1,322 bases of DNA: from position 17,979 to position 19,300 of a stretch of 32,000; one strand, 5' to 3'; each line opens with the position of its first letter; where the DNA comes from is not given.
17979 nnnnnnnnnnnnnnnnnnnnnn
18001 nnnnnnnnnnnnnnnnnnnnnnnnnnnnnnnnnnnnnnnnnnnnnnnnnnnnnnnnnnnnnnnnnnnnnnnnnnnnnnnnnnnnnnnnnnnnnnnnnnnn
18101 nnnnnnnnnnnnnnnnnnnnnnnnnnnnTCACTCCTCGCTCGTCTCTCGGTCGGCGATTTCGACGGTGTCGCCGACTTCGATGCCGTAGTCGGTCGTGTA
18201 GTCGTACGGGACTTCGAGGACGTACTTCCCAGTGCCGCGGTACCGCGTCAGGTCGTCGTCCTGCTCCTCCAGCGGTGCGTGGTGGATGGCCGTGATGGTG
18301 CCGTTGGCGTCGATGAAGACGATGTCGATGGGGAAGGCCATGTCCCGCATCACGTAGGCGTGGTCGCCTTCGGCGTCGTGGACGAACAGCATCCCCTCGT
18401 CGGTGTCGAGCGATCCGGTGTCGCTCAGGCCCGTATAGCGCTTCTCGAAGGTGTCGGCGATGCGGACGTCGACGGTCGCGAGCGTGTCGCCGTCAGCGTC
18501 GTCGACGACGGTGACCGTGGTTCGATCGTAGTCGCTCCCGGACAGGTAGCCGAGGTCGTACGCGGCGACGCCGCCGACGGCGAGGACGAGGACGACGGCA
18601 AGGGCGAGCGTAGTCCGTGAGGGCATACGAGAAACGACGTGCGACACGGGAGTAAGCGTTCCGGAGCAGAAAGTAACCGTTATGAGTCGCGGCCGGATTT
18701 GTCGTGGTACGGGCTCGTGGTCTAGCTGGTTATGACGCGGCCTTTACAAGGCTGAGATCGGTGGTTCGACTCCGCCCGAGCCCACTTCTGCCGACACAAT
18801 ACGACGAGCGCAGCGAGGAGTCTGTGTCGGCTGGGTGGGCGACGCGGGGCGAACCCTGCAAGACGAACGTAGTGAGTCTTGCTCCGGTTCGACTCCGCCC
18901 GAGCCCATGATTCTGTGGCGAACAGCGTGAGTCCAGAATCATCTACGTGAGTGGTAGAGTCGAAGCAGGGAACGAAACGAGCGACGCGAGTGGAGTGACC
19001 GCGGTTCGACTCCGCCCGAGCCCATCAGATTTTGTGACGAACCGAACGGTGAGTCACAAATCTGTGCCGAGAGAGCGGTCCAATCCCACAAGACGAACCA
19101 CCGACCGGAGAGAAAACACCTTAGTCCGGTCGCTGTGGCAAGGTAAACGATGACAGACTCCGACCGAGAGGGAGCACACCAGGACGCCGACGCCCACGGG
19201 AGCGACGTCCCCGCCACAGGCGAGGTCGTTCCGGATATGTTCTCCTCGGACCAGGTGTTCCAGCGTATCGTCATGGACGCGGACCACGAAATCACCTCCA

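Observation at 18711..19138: tRNA-Val(TAC) 3' end occurs three times as perfect 22-mers in a regular array with structured spacers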

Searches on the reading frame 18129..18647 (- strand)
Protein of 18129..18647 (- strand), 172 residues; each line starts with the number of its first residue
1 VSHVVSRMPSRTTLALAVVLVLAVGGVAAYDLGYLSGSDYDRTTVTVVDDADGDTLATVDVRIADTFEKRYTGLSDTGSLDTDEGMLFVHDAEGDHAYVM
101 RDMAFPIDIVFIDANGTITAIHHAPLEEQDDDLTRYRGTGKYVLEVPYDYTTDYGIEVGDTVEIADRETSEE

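Call 48: search_protein_families(library=pfam, proteins=[window:18129-18647:-], max_evalue=0.001)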
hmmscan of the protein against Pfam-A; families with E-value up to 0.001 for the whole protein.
window:18129-18647:- (172 aa): 1 family
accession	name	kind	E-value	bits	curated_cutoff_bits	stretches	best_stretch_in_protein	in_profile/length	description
PF02643.20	DUF192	-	3.1e-28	98.2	27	1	59-164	1-96/96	Uncharacterized ACR, COG1430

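Call 93: find_encoding_contigs(protein=window:18129-18626:-, flank=2500, max_places=10)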
Protein window:18129-18626:- (165 aa): 2 contigs read that carry it; 1 place shown.
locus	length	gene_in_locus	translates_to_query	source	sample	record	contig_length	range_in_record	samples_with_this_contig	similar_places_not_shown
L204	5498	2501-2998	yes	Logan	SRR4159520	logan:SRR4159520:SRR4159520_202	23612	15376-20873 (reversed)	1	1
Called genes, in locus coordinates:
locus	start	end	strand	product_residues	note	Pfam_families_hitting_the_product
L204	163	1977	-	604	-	PF01226:Form_Nir_trans, PF00582:Usp (weak)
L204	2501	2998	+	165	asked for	PF02643:DUF192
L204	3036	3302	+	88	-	PF24382:DUF7538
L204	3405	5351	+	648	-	PF00664:ABC_membrane, PF00005:ABC_tran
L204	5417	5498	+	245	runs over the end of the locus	PF02633:Creatininase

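Call 95: find_homologous_proteins(query=window:18129-18626:-, max_evalue=1e-20)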
Query window:18129-18626:- (165 aa): 933 proteins with E <= 1e-20 among 1288 candidates; the best 120 are listed.
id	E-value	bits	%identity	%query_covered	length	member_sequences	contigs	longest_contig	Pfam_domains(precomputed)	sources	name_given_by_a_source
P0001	1.4e-86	306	92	96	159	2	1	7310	PF02643.21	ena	-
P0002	1.0e-82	294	89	96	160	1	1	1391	PF02643.21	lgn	-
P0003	1.9e-74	267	79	96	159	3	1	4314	PF02643.21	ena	-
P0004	3.4e-72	260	77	96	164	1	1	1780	PF02643.21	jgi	jgi:uncharacterized membrane protein (UPF0127 family)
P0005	5.9e-70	252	75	96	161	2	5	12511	PF02643.21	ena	-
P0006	2.6e-69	250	74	95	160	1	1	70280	PF02643.21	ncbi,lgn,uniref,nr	ncbi:hypothetical protein SAMN04487948_12153 [Halogranum amylolyticum]|uniref:DUF192 domain-containi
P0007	5.2e-68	246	75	87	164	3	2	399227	PF02643.21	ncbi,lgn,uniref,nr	ncbi:hypothetical protein SAMN04487950_2883 [Halogranum rubrum]|uniref:DUF192 domain-containing prot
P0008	2.1e-65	238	69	98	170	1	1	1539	PF02643.21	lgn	-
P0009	3.0e-64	234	71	95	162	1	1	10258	PF02643.21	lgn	-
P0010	6.4e-64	233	73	87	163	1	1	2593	PF02643.21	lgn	-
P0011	3.2e-59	218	70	80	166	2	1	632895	PF02643.21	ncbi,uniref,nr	ncbi:DUF192 domain-containing protein [Halegenticoccus tardaugens]|uniref:DUF192 domain-containing p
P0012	5.2e-59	217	71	96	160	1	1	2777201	PF02643.21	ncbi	ncbi:DUF192 domain-containing protein [Haloferacaceae archaeon DSL9]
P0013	1.9e-56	209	66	96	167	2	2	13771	PF02643.21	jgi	jgi:uncharacterized membrane protein (UPF0127 family)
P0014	2.0e-56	208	67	85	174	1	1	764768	PF02643.21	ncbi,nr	ncbi:DUF192 domain-containing protein [Halobellus sp. Atlit-31R]|nr:DUF192 domain-containing protein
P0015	3.8e-56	208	64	96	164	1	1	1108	PF02643.21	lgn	-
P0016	4.3e-56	207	66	83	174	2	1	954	PF02643.21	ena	-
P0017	8.7e-56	206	72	81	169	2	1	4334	PF02643.21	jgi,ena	jgi:uncharacterized membrane protein (UPF0127 family)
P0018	1.3e-55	206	68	81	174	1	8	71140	PF02643.21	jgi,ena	-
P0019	1.7e-55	205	66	85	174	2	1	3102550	PF02643.21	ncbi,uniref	ncbi:DUF192 domain-containing protein [Halobellus rubicundus]|uniref:DUF192 domain-containing protei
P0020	1.9e-55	205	66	81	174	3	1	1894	PF02643.21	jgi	jgi:uncharacterized membrane protein (UPF0127 family)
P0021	3.5e-55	204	71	79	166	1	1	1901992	PF02643.21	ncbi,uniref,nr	ncbi:DUF192 domain-containing protein [Halogeometricum sp. S1BR25-6]|uniref:DUF192 domain-containing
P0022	5.0e-55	204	71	79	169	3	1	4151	PF02643.21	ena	-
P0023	7.0e-55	203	67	85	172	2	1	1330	PF02643.21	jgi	jgi:uncharacterized membrane protein (UPF0127 family)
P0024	8.1e-55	203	65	84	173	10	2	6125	PF02643.21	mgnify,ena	mgnify:FL=1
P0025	8.9e-55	203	62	96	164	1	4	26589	PF02643.21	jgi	jgi:uncharacterized membrane protein (UPF0127 family)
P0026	8.9e-55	203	68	85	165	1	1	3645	PF02643.21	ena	-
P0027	9.8e-55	203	66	85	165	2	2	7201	PF02643.21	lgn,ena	-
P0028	1.3e-54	203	63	96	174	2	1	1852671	PF02643.21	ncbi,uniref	ncbi:DUF192 domain-containing protein [Halopelagius fulvigenes]|uniref:DUF192 domain-containing prot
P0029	1.4e-54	202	62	96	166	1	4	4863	PF02643.21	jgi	jgi:hypothetical protein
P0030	1.7e-54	202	62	96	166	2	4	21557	PF02643.21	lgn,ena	-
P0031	2.7e-54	202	61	82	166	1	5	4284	PF02643.21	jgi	jgi:hypothetical protein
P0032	3.0e-54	201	67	83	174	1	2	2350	PF02643.21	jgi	-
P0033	3.0e-54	201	64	84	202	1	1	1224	PF02643.21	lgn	-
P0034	4.8e-54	201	63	96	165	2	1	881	PF02643.21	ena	-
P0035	5.5e-54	201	72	78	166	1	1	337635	PF02643.21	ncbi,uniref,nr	ncbi:DUF192 domain-containing protein [Halogeometricum luteum]|uniref:DUF192 domain-containing prote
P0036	5.8e-54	200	60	96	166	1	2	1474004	PF02643.21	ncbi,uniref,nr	ncbi:DUF192 domain-containing protein [Salinirubrum litoreum]|uniref:DUF192 domain-containing protei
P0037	5.9e-54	200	66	85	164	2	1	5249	PF02643.21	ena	-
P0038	6.8e-54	200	67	83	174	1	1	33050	PF02643.21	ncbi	ncbi:MAG: DUF192 domain-containing protein [Halobellus sp.]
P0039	8.5e-54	200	64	96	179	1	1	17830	PF02643.21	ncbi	ncbi:MAG: DUF192 domain-containing protein [Haloquadratum sp.]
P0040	9.7e-54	200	61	96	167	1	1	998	PF02643.21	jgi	jgi:uncharacterized membrane protein (UPF0127 family)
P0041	1.4e-53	199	65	93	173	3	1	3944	PF02643.21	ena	-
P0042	1.6e-53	199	60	95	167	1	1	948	PF02643.21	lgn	-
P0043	1.7e-53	199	64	93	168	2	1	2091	PF02643.21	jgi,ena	jgi:uncharacterized membrane protein (UPF0127 family)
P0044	2.0e-53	199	68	79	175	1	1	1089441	PF02643.21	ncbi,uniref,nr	ncbi:DUF192 domain-containing protein [Halobellus captivus]|uniref:DUF192 domain-containing protein 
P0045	2.0e-53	199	67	80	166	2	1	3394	PF02643.21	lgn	-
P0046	2.2e-53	199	63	96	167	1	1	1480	PF02643.21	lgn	-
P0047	2.5e-53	198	67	85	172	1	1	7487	PF02643.21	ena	-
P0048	2.7e-53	198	63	88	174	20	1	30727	PF02643.21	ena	-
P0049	3.3e-53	198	61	97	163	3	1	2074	PF02643.21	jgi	-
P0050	5.6e-53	197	61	95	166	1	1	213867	PF02643.21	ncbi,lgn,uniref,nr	ncbi:hypothetical protein C474_12511 [Halogeometricum pallidum JCM 14848]|uniref:DUF192 domain-conta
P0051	5.9e-53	197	65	87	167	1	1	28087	PF02643.21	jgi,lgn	jgi:hypothetical protein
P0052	6.2e-53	197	68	76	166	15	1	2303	PF02643.21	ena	-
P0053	6.9e-53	197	66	81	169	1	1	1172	PF02643.21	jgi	jgi:hypothetical protein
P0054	7.2e-53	197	60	96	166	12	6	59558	PF02643.21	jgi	jgi:hypothetical protein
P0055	7.4e-53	197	65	81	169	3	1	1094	PF02643.21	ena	-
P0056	9.4e-53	197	64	81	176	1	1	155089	PF02643.21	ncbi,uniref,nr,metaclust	ncbi:DUF192 domain-containing protein [Halobellus rufus]|uniref:DUF192 domain-containing protein n=1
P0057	9.7e-53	196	70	81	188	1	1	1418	PF02643.21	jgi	jgi:uncharacterized membrane protein (UPF0127 family)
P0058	1.0e-52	196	65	82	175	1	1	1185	PF02643.21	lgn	-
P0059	1.0e-52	196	60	95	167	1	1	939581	PF02643.21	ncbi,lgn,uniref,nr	ncbi:DUF192 domain-containing protein [Halogeometricum limi]|uniref:DUF192 domain-containing protein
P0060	1.1e-52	196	69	78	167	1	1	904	PF02643.21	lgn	-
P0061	1.3e-52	196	67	85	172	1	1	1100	PF02643.21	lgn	-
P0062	1.4e-52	196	64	85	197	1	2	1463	PF02643.21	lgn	-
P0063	1.5e-52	196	65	83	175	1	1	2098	PF02643.21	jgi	jgi:uncharacterized membrane protein (UPF0127 family)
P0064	3.0e-52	195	68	85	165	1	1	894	PF02643.21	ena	-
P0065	3.1e-52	195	64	85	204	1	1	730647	PF02643.21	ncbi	-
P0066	3.8e-52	195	63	85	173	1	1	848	PF02643.21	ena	-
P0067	4.8e-52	194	61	96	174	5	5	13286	PF02643.21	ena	-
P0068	4.8e-52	194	67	79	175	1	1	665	PF02643.21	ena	-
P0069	4.8e-52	194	66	82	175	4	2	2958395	PF02643.21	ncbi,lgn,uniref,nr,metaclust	ncbi:DUF192 domain-containing protein [Halobellus limi]|uniref:DUF192 domain-containing protein n=1 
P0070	5.6e-52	194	67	81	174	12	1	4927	PF02643.21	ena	-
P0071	7.5e-52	194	61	94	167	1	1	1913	PF02643.21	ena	-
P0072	7.8e-52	194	72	77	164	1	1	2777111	PF02643.21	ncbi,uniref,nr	ncbi:DUF192 domain-containing protein [Halobaculum litoreum]|uniref:DUF192 domain-containing protein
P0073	8.2e-52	193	70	77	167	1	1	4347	PF02643.21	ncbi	ncbi:MAG: DUF192 domain-containing protein [Halobacteriales archaeon]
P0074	8.4e-52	193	66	76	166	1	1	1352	PF02643.21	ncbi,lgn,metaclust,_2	metaclust:\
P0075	8.9e-52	193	64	81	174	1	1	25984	PF02643.21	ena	-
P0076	9.0e-52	193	71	78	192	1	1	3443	PF02643.21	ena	-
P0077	1.5e-51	193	61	96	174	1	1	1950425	PF02643.21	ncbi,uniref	ncbi:DUF192 domain-containing protein [Halobellus salinisoli]|uniref:DUF192 domain-containing protei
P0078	1.7e-51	192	62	92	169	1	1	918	PF02643.21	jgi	jgi:uncharacterized membrane protein (UPF0127 family)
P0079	1.9e-51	192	62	94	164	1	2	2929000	PF02643.21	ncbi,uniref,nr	ncbi:DUF192 domain-containing protein [Halobaculum marinum]|uniref:DUF192 domain-containing protein 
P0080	2.1e-51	192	72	73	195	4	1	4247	PF02643.21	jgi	-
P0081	2.2e-51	192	71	67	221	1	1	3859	PF02643.21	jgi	jgi:hypothetical protein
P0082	2.7e-51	192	64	85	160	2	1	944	PF02643.21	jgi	jgi:uncharacterized membrane protein (UPF0127 family)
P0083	3.8e-51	191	64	81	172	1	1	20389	PF02643.21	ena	-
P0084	4.2e-51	191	71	77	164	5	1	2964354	PF02643.21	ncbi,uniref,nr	ncbi:DUF192 domain-containing protein [Halobaculum rubrum]|uniref:DUF192 domain-containing protein n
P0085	4.6e-51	191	67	81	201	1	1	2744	PF02643.21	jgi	jgi:hypothetical protein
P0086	7.1e-51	190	63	84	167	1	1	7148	PF02643.21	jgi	jgi:hypothetical protein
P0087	7.5e-51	190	62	92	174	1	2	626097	PF02643.21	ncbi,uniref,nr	ncbi:DUF192 domain-containing protein [Halobellus rarus]|uniref:DUF192 domain-containing protein n=1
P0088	8.4e-51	190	60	96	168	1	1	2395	PF02643.21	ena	-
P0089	9.6e-51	190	70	77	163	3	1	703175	PF02643.21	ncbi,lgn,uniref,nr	ncbi:DUF192 domain-containing protein [Halobaculum gomorrense]|uniref:DUF192 domain-containing prote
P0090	9.7e-51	190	66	80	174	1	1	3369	PF02643.21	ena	-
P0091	9.9e-51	190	59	96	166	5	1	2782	PF02643.21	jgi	jgi:uncharacterized membrane protein (UPF0127 family)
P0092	1.0e-50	190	63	85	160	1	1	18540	PF02643.21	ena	-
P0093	1.1e-50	190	63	75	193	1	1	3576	PF02643.21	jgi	jgi:uncharacterized membrane protein (UPF0127 family)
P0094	1.1e-50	190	72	73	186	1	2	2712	PF02643.21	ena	-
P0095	1.1e-50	190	64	82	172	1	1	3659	PF02643.21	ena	-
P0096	1.1e-50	190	61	99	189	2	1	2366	PF02643.21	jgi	jgi:uncharacterized membrane protein (UPF0127 family)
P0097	1.2e-50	190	62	94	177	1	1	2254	PF02643.21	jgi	jgi:uncharacterized membrane protein (UPF0127 family)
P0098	1.2e-50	190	63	86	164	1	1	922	PF02643.21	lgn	-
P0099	1.4e-50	189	70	77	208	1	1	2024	PF02643.21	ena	-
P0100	1.6e-50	189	64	80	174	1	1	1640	PF02643.21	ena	-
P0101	1.8e-50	189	66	90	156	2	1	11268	PF02643.21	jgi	jgi:hypothetical protein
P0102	2.3e-50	189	64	98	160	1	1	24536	PF02643.21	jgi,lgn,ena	jgi:uncharacterized membrane protein (UPF0127 family)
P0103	2.3e-50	189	65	81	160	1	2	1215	PF02643.21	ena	-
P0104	2.8e-50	189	69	79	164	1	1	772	PF02643.21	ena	-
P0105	3.8e-50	188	72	76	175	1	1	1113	PF02643.21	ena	-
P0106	4.1e-50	188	62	96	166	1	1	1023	PF02643.21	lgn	-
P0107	4.2e-50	188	65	84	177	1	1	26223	PF02643.21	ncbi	-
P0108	4.3e-50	188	64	78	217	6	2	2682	PF02643.21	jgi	jgi:uncharacterized membrane protein (UPF0127 family)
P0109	4.7e-50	188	61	81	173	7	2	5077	PF02643.21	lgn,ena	-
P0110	5.0e-50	188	59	100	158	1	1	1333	PF02643.21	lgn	-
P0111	5.3e-50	188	62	84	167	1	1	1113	PF02643.21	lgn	-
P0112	5.3e-50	188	65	75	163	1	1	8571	PF02643.21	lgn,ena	-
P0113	5.3e-50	188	69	75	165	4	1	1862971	PF02643.21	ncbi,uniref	ncbi:DUF192 domain-containing protein [Haloferax sp. DFSO52]|uniref:DUF192 domain-containing protein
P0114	5.5e-50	188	62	84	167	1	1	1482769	PF02643.21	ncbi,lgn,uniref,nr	ncbi:hypothetical protein SAMN04488063_0599 [Halopelagius inordinatus]|uniref:DUF192 domain-containi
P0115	5.7e-50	187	64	98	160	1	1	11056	PF02643.21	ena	-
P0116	7.0e-50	187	71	73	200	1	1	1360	PF02643.21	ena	-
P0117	8.9e-50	187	65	95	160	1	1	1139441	PF02643.21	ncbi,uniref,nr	ncbi:DUF192 domain-containing protein [Halonotius roseus]|uniref:DUF192 domain-containing protein n=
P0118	9.7e-50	187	65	97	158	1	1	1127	PF02643.21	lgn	-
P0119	1.0e-49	187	64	78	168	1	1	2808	PF02643.21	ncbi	-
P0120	1.2e-49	186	66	81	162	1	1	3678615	PF02643.21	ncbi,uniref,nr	ncbi:DUF192 domain-containing protein [Halorarum halophilum]|uniref:DUF192 domain-containing protein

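Call 96: find_encoding_contigs(protein=P0001, flank=3000, max_places=3)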
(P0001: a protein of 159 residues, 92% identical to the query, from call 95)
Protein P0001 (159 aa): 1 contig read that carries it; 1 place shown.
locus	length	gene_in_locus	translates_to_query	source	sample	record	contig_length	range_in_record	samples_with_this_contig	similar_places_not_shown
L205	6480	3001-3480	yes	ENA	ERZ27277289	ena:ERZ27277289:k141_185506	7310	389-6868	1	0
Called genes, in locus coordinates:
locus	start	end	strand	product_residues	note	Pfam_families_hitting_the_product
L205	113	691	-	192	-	-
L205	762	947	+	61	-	-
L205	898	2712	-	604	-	PF01226:Form_Nir_trans, PF00582:Usp (weak)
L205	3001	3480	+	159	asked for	PF02643:DUF192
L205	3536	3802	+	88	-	PF24382:DUF7538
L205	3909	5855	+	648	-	PF00664:ABC_membrane, PF00005:ABC_tran, PF13401:AAA_22 (faint)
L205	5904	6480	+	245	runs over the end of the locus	PF02633:Creatininase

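Call 97: find_encoding_contigs(protein=P0006, flank=3000, max_places=3)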
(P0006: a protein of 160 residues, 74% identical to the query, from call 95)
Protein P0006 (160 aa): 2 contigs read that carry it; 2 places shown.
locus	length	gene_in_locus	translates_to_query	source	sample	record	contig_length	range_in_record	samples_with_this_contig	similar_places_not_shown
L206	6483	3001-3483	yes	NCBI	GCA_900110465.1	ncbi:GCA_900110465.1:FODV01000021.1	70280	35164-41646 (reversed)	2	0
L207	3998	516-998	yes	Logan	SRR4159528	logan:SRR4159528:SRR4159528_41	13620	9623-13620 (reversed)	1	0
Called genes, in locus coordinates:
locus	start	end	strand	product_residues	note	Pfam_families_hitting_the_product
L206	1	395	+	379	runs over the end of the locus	PF01594:AI-2E_transport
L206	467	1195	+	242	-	PF26426:DUF8116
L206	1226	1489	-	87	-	-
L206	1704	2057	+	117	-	PF09851:SHOCT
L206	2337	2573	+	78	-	PF00313:CSD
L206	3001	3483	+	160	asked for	PF02643:DUF192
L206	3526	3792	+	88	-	PF24382:DUF7538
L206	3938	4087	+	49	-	-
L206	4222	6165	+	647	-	PF00664:ABC_membrane, PF00005:ABC_tran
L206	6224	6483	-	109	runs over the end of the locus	PF19102:DUF5789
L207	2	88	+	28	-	?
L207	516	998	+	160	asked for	PF02643:DUF192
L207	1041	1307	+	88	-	PF24382:DUF7538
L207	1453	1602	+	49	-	-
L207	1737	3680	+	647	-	PF00664:ABC_membrane, PF00005:ABC_tran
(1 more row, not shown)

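Call 98: find_encoding_contigs(protein=P0007, flank=3000, max_places=3)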
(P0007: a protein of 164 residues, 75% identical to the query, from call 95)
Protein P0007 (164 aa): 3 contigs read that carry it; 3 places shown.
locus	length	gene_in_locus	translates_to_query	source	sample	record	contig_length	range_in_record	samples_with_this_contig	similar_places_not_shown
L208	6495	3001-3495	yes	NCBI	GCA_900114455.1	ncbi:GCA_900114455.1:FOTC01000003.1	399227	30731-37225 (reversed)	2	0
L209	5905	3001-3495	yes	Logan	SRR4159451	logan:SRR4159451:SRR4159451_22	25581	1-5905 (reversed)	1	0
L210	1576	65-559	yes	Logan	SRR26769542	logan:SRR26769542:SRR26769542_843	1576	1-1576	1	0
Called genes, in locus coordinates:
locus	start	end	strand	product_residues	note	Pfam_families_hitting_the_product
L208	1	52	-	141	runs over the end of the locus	PF07291:MauE (weak), PF07681:DoxX (weak)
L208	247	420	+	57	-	-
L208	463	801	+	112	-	PF01408:GFO_IDH_MocA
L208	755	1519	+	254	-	PF02894:GFO_IDH_MocA_C, PF22725:GFO_IDH_MocA_C3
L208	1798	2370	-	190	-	-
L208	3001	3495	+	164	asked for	PF02643:DUF192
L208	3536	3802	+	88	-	PF24382:DUF7538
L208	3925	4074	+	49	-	-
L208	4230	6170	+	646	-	PF00664:ABC_membrane, PF00005:ABC_tran, PF13401:AAA_22 (faint)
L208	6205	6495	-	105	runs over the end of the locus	PF19102:DUF5789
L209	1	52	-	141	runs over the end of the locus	PF07291:MauE (weak), PF07681:DoxX (weak)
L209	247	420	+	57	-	-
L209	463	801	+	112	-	PF01408:GFO_IDH_MocA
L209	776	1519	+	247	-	PF02894:GFO_IDH_MocA_C, PF22725:GFO_IDH_MocA_C3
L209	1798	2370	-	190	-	-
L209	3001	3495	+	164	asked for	PF02643:DUF192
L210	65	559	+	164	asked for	PF02643:DUF192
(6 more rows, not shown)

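Call 99: find_encoding_contigs(protein=P0113, flank=3000, max_places=3)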
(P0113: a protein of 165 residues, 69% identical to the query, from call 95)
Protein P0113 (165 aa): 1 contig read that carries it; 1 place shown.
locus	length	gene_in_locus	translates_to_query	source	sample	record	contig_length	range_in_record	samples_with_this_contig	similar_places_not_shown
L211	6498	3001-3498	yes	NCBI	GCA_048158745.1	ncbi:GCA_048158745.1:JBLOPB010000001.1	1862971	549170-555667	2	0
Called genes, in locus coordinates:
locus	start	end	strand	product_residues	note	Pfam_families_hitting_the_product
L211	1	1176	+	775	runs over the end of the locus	PF01636:APH, PF00202:Aminotran_3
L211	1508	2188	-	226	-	-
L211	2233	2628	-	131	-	PF04892:VanZ-LLP1 (weak)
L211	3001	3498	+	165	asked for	PF02643:DUF192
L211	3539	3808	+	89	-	PF24382:DUF7538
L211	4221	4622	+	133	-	PF20460:DUF6713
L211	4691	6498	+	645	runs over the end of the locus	PF00664:ABC_membrane, PF00005:ABC_tran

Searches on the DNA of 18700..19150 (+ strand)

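Call 17: search_dna_similar(query=window:18700-19150:+, collection=phages, mode=distant, max_evalue=0.1)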
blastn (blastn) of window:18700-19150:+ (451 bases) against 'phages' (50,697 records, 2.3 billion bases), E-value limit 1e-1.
Records with a match: 1; places in all: 1; records where one place covers at least 80% of the query: 0.
Best place of each record, by identity: 60-80% 1.
By first word of the organism name: Bacteriophage 1.
By host as written in the record: - 1.
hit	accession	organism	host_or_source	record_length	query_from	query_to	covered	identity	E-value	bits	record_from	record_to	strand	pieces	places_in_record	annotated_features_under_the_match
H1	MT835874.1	Bacteriophage sp.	human fecal samples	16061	13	93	18%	77.4%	9e-4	50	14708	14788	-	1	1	record has no annotation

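Call 18: search_dna_similar(query=window:18700-19150:+, collection=plasmids, mode=distant, max_evalue=0.1)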
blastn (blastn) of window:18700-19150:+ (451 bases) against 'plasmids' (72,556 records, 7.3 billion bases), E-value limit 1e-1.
Records with a match: 1; places in all: 1; records where one place covers at least 80% of the query: 0.
Best place of each record, by identity: 60-80% 1.
By first word of the organism name: Natronorubrum 1.
By predicted mobility (MOB-suite, as given by PLSDB): non-mobilizable 1.
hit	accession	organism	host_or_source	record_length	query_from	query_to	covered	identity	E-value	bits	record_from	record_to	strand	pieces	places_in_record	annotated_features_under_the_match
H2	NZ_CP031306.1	Natronorubrum bangense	Cell culture,The Bange salt-alkaline ...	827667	11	118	24%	74.8%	1e-8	69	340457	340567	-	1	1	none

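Call 29: get_annotated_region(hit=H2, flank=700)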
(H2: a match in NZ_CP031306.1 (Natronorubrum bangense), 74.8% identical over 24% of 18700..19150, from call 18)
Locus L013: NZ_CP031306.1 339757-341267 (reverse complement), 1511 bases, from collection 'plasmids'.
description: Natronorubrum bangense strain JCM 10635 plasmid unnamed1, complete sequence
organism: Natronorubrum bangense (NCBI taxid 61858)
taxonomy: Archaea; Euryarchaeota; Halobacteria; Halobacteriales; Natrialbaceae; Natronorubrum; Natronorubrum bangense
host: -; source: Cell culture,The Bange salt-alkaline lake in Tibet; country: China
typing (MOB-suite, as given by PLSDB): non-mobilizable
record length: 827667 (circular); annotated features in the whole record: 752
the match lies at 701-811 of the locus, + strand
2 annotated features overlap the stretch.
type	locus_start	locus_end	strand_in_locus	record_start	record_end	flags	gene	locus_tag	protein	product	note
CDS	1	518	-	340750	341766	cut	trpD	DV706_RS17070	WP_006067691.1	anthranilate phosphoribosyltransferase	GO:0000162 - tryptophan biosynthetic process [Evidence IEA]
CDS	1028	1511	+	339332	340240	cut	-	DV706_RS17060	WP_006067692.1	AEC family transporter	GO:0055085 - transmembrane transport [Evidence IEA]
